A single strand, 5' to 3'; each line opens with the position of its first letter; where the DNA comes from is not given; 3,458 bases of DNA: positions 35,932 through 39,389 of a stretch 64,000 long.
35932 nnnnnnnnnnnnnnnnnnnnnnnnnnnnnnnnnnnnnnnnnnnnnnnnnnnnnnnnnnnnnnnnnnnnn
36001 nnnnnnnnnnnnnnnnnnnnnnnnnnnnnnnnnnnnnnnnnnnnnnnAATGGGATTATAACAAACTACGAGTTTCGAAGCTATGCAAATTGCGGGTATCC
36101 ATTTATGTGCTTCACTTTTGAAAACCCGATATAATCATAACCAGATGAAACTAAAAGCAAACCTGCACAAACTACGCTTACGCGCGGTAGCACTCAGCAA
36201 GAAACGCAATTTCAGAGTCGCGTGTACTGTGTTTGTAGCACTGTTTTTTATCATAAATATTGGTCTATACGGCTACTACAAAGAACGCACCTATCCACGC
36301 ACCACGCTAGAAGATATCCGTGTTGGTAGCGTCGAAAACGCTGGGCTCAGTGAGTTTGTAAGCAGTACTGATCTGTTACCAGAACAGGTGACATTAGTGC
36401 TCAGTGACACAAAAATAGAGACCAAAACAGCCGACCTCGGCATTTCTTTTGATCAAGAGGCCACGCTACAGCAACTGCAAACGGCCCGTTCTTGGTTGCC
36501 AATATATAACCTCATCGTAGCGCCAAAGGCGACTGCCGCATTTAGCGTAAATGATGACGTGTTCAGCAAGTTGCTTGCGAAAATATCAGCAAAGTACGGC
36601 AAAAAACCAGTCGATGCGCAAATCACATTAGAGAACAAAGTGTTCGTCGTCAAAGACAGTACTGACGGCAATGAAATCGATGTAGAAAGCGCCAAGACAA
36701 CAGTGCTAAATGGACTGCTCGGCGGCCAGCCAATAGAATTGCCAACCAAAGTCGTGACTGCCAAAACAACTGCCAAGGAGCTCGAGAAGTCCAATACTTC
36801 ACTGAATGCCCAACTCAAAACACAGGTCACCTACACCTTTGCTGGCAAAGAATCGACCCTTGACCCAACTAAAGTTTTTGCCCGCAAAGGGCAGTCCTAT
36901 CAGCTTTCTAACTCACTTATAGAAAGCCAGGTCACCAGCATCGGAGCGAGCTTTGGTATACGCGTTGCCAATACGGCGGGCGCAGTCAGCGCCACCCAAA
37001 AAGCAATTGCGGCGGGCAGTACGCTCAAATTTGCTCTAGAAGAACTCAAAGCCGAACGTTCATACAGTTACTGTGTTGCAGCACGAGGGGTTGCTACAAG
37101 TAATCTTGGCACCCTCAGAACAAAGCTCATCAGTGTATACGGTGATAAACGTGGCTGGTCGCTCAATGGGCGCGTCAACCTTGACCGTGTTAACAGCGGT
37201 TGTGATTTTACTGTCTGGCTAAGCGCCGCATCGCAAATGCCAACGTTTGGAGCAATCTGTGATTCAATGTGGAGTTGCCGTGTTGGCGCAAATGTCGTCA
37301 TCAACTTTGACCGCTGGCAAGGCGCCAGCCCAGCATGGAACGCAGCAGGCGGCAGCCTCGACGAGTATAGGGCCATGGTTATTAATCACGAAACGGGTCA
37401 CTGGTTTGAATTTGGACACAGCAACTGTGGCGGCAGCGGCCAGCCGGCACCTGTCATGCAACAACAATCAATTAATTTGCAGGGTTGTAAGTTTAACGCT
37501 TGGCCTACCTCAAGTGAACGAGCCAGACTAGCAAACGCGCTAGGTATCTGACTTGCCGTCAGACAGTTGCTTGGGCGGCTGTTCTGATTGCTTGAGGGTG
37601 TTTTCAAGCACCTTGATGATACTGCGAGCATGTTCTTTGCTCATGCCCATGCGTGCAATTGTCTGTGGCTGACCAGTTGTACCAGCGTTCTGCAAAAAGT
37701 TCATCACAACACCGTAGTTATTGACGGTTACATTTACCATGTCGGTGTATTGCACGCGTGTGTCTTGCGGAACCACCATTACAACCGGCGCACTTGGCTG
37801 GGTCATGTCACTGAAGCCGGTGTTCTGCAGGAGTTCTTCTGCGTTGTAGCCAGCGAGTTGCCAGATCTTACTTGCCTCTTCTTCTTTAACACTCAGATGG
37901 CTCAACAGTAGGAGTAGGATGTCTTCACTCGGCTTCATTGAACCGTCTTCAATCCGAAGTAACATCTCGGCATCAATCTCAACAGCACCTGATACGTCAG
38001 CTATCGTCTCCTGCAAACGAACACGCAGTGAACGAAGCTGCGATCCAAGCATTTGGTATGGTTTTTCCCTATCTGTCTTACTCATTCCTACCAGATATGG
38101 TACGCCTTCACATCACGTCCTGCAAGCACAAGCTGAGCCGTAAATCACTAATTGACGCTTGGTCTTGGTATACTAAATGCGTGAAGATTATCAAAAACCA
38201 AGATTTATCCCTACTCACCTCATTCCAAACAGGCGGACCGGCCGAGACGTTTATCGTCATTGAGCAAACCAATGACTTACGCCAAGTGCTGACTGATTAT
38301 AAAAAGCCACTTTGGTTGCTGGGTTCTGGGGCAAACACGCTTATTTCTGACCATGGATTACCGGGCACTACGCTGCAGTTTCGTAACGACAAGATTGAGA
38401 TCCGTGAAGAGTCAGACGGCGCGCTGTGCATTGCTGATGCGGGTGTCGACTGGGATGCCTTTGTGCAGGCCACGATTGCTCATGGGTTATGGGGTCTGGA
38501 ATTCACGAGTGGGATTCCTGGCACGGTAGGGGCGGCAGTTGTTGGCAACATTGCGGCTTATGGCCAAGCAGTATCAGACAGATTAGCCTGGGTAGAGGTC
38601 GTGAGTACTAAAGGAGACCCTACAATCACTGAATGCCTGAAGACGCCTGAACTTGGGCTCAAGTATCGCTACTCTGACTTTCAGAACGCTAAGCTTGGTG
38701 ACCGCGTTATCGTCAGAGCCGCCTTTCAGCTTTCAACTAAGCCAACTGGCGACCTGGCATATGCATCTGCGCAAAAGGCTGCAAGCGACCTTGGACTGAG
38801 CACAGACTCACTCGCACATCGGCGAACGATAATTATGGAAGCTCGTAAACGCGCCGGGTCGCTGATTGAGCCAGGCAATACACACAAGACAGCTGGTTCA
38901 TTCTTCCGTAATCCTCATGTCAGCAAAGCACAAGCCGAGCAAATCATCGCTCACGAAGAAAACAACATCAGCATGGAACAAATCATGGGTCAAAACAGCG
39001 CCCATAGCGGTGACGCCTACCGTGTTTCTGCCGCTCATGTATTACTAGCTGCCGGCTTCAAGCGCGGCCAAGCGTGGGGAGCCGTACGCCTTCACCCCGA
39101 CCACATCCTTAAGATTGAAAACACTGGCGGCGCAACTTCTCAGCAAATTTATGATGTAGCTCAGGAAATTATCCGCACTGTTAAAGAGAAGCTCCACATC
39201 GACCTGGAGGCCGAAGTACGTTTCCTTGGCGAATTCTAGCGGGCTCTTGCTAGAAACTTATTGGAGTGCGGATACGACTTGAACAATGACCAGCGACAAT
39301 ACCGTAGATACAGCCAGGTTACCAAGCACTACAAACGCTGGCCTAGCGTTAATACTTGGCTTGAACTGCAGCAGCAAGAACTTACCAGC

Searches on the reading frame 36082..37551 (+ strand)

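Call 87: search_protein_families(library=pfam, proteins=[window:36082-37551:+], max_evalue=0.00001)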
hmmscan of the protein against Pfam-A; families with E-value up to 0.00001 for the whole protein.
window:36082-37551:+ (489 aa): 2 families
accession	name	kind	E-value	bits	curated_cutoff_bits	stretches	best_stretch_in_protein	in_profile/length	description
PF11350.14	DUF3152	-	1.2e-17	64.7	25.1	1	326-467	30-178/206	Protein of unknown function (DUF3152)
PF12229.13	PG_binding_4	-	7.4e-11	42.7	22.1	1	113-217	2-113/117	Putative peptidoglycan binding domain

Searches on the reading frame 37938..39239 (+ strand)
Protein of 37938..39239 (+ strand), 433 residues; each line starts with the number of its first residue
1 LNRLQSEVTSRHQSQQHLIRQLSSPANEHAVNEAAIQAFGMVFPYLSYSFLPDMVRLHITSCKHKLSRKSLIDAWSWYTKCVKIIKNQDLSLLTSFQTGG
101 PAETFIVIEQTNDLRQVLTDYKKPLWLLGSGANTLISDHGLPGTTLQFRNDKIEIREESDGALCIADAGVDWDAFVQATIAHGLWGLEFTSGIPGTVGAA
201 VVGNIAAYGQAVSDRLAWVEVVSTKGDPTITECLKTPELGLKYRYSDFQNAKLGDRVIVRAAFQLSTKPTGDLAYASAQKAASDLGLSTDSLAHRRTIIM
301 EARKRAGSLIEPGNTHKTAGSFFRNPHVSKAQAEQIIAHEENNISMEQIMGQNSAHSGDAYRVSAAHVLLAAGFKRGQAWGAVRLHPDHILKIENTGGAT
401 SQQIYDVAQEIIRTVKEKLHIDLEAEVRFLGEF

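Call 87: search_protein_families(library=pfam, proteins=[window:37938-39239:+], max_evalue=0.00001)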
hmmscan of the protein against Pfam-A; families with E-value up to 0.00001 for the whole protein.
window:37938-39239:+ (433 aa): 2 families
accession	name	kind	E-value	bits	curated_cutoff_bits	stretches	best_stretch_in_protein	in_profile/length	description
PF02873.21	MurB_C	-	3.1e-16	59.8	27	1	312-430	18-99/99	UDP-N-acetylenolpyruvoylglucosamine reductase, C-terminal domain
PF01565.28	FAD_binding_4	-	3.8e-15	56.3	26.4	1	112-227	14-134/139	FAD binding domain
